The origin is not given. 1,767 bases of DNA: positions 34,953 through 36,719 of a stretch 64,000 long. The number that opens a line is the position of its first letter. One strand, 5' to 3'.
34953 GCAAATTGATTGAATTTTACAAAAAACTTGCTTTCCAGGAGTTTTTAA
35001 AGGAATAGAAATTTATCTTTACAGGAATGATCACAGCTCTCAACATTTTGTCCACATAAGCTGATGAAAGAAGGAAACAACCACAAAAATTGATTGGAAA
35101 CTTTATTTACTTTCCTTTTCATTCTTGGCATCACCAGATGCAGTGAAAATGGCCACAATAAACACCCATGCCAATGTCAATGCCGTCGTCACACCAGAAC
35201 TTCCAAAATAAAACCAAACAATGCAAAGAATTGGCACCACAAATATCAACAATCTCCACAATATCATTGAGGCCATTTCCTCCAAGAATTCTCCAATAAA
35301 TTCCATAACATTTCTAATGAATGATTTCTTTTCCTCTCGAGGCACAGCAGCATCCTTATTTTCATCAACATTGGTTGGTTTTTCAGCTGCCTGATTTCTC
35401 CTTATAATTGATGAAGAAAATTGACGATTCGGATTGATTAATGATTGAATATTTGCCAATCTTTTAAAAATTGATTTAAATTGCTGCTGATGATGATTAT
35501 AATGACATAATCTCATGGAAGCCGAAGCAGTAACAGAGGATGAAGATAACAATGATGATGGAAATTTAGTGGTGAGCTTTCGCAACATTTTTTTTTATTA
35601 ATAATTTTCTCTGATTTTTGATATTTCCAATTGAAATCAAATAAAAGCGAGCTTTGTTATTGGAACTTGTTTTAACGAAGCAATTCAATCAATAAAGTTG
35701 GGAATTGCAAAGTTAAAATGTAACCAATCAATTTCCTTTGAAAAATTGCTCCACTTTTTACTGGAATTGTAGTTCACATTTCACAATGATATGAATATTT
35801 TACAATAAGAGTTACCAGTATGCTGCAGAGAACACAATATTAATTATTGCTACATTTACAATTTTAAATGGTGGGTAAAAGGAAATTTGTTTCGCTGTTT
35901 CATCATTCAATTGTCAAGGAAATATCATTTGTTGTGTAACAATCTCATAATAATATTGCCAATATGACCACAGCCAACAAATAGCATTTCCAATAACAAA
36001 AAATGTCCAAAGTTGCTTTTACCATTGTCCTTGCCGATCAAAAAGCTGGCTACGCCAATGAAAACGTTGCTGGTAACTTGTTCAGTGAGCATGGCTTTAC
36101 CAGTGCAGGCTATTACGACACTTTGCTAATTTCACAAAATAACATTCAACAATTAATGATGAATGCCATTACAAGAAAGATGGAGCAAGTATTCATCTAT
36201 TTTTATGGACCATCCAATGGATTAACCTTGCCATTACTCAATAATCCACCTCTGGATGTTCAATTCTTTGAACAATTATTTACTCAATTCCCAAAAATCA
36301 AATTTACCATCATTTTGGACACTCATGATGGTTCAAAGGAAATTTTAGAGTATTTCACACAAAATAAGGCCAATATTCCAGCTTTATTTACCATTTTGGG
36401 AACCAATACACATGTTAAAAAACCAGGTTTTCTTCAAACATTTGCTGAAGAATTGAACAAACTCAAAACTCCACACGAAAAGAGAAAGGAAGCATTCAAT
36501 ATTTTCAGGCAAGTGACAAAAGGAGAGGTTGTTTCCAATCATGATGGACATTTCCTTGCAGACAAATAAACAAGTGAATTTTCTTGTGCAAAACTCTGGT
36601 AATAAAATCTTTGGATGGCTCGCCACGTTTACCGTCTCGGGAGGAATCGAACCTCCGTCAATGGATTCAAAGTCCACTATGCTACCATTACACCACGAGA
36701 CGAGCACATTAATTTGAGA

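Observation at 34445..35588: Tandem pair of small paralogous proteins with a mitochondrial presequence and a conserved double-TM hairpin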

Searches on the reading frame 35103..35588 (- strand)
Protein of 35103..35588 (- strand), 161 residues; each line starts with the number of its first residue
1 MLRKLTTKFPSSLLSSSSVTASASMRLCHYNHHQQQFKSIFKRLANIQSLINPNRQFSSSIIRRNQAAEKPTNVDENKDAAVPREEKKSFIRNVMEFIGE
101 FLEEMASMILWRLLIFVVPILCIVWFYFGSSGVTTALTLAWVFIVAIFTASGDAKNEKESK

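Call 5: search_protein_families(library=pfam, proteins=[window:35103-35588:-], max_evalue=0.01)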
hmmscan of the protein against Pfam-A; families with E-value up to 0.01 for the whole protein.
window:35103-35588:- (161 aa): 0 families

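Call 6: find_homologous_proteins(query=window:35103-35588:-, max_evalue=0.01)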
Query window:35103-35588:-: 80 candidates shared short words with the query, none scored E <= 0.01.

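Call 7: find_encoding_contigs(protein=window:35103-35588:-, flank=5000)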
Protein window:35103-35588:- (161 aa): no gene with exactly this product is on record in the collection.

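Call 20: predict_structure(alignment_id=A1)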
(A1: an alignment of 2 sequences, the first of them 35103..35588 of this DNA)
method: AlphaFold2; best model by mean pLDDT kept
length: 161 residues; sequences in the alignment: 2
mean_pLDDT: 61.1   pTM: 0.31
mean pLDDT of the five models: 61.1, 60.8, 58.8, 56.4, 52.6
residues with pLDDT >= 90: 6; 70-90: 51; 50-70: 35; < 50: 69
segments of 3 or more residues with pLDDT < 50: 1-12, 15-31, 48-72, 74-85
pLDDT, mean of each block of 10 residues (from residue 1): 45 46 46 53 52 45 45 44 50 71 77 85 89 86 87 59 47
secondary structure, 60 per line:
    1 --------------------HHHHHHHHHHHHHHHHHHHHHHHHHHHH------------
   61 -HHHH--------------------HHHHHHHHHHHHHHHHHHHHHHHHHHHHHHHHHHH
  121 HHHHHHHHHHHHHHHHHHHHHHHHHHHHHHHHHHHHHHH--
elements in order: H21-48 H62-65 H86-159

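Call 37: search_protein_families(library=pfam, proteins=[window:35106-35588:-], max_evalue=10)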
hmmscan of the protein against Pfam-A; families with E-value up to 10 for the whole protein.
window:35106-35588:- (161 aa): 7 families
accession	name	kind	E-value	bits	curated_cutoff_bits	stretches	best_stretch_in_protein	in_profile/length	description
PF03394.18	Pox_E8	-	0.011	15.8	27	1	12-144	120-225/239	Poxvirus E8 protein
PF22990.1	ABHD16_N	-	0.012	16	27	1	85-147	19-80/125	Phosphatidylserine Lipase ABHD16 N-terminal domain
PF00375.23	SDF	-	0.035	13.6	27.9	1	87-149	154-214/387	Sodium:dicarboxylate symporter family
PF01956.21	EMC3_TMCO1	-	0.06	13.6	27.1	1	64-136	50-118/169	Integral membrane protein EMC3/TMCO1-like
PF20237.3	DUF6594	-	0.08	13.3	30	1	95-149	163-219/238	Family of unknown function (DUF6594)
PF08019.17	EptA_B_N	-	0.19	12.1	22.3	1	106-148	65-107/152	Phosphoethanolamine transferase EptA/EptB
PF10104.14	Brr6_like_C_C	-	0.67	10.2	25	1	89-127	87-125/133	Di-sulfide bridge nucleocytoplasmic transport domain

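Call 38: search_protein_families(library=ncbifam, proteins=[window:35106-35588:-], max_evalue=10)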
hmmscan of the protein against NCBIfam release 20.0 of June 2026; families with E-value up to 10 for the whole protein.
window:35106-35588:- (161 aa): 2 families
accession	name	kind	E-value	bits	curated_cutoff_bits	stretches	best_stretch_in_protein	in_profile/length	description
NF028537.1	P_eth_NH2_trans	domain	0.066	11.7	500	1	8-90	139-225/527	phosphoethanolamine--lipid A transferase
NF040554.1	mini_HHHH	equivalog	0.18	12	40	1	21-33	24-36/45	HHHH-motif protein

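Call 54: search_solved_structures(query=window:35106-35588:-, max_evalue=10)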
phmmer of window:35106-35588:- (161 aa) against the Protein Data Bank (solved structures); distinct sequences matched with E-value up to 10: 0.

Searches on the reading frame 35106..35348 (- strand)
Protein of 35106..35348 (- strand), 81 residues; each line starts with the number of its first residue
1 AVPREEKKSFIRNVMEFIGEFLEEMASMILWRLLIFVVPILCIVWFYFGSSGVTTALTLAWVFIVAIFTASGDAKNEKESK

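Call 37: search_protein_families(library=pfam, proteins=[window:35106-35348:-], max_evalue=10)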
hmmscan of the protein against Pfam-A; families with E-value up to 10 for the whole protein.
window:35106-35348:- (81 aa): 7 families
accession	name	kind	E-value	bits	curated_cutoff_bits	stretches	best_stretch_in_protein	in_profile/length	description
PF22990.1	ABHD16_N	-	0.0043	17.5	27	1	6-68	20-81/125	Phosphatidylserine Lipase ABHD16 N-terminal domain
PF00375.23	SDF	-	0.0072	15.8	27.9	1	8-69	155-214/387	Sodium:dicarboxylate symporter family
PF20237.3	DUF6594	-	0.0092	16.3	30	1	21-69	169-219/238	Family of unknown function (DUF6594)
PF10476.14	DUF2448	-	0.13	12.6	24.5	1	4-77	4-71/205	Protein of unknown function C-terminus (DUF2448)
PF10104.14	Brr6_like_C_C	-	0.36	11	25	1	11-47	89-125/133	Di-sulfide bridge nucleocytoplasmic transport domain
PF05814.16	Ac76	-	0.65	10.5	22.5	1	14-50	12-48/83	Orf76 (Ac76)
PF12698.13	ABC2_membrane_3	-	3.3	7.1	31.6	1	25-68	207-249/347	ABC-2 family transporter protein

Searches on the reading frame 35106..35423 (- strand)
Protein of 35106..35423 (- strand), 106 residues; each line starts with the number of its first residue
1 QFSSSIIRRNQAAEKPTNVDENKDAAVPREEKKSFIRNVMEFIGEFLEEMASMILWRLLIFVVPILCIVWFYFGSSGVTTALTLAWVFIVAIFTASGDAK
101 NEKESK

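Call 15: search_solved_structures(query=A2, max_evalue=10)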
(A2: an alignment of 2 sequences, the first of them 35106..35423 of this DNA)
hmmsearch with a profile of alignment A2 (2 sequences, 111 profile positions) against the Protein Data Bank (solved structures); distinct sequences matched with E-value up to 10: 0.

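Call 19: search_protein_representatives(alignment_id=A2)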
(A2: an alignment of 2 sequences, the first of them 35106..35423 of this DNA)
Query: 2 sequences, 111 profile positions. Proteins with E-value up to 0.001 (for the whole library): 3; up to 1e-10: 3; up to 1e-30: 2. The best 3 are listed.
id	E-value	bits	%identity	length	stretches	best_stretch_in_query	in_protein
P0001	1.5e-48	179.8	-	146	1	1-101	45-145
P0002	3.1e-35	136.9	-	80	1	35-111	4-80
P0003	6.5e-12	61.9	-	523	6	14-66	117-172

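Call 22: list_cluster_members(proteins=[P0001, P0002])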
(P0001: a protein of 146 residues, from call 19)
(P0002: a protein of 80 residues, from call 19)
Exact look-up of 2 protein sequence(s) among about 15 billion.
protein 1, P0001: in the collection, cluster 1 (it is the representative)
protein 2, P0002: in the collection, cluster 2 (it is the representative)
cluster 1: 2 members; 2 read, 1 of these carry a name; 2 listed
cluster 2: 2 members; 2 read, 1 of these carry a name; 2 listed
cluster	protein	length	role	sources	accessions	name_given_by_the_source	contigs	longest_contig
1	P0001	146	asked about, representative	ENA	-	-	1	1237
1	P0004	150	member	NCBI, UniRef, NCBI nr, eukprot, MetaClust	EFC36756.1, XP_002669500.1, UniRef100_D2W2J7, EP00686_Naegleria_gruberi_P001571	predicted protein [Naegleria gruberi] | Predicted protein n=1 Tax=Naegleria gruberi TaxID=5762 RepID=D2W2J7_NAEGR | uncharacterized protein NAEGRDRAFT_75611 [Naegleria gruberi]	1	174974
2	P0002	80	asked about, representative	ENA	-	-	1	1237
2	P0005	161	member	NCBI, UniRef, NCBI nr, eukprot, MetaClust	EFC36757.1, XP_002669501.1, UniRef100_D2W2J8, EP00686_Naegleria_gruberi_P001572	predicted protein [Naegleria gruberi] | Predicted protein n=1 Tax=Naegleria gruberi TaxID=5762 RepID=D2W2J8_NAEGR | uncharacterized protein NAEGRDRAFT_75612 [Naegleria gruberi]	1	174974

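Call 23: find_encoding_contigs(protein=P0001, flank=5000)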
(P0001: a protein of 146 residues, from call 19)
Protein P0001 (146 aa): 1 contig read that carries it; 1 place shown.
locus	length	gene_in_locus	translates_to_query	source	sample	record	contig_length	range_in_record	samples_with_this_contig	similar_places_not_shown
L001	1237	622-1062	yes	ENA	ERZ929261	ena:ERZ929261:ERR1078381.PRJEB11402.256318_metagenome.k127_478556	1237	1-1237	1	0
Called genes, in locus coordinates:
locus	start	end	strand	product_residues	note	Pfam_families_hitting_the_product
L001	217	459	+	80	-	-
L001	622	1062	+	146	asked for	-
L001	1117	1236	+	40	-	?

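Call 35: find_homologous_proteins(query=A2, max_evalue=10)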
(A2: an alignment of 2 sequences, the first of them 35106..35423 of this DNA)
Query A2 (2 sequences) (106 aa, profile of the alignment): 2 proteins with E <= 10 among 19 candidates.
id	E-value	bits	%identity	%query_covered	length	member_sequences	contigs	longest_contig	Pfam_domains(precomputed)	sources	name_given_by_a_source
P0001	4.7e-48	180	28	51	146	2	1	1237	-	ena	-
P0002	9.9e-35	137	96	75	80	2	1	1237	-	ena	-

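Call 44: find_related_loci(query=A2, collection=metagenome_contigs, flank=5000)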
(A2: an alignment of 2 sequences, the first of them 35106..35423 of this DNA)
Query A2 (106 aa) in metagenome_contigs; peptide patterns used: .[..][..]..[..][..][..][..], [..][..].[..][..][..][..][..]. (x = any residue, [..] = any of these).
199 stretches matched a pattern, but none encodes a relative of the query by tblastn (E <= 1e-3).

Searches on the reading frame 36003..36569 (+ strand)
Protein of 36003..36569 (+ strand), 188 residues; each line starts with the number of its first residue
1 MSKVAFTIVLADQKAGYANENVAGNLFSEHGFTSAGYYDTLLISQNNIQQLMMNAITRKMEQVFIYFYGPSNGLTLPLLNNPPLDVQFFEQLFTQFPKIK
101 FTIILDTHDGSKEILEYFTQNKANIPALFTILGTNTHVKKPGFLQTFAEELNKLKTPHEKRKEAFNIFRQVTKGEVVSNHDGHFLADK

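Call 5: search_protein_families(library=pfam, proteins=[window:36003-36569:+], max_evalue=0.01)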
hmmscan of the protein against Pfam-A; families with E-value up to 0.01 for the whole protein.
window:36003-36569:+ (188 aa): 0 families

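Call 62: find_homologous_proteins(query=window:36003-36569:+, max_evalue=0.001)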
Query window:36003-36569:+ (188 aa): 1 proteins with E <= 0.001 among 54 candidates.
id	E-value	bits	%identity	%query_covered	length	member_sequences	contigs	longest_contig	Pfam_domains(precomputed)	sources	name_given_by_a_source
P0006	2.6e-120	416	100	100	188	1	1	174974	-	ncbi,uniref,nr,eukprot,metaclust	ncbi:predicted protein [Naegleria gruberi]|uniref:Predicted protein n=1 Tax=Naegleria gruberi TaxID=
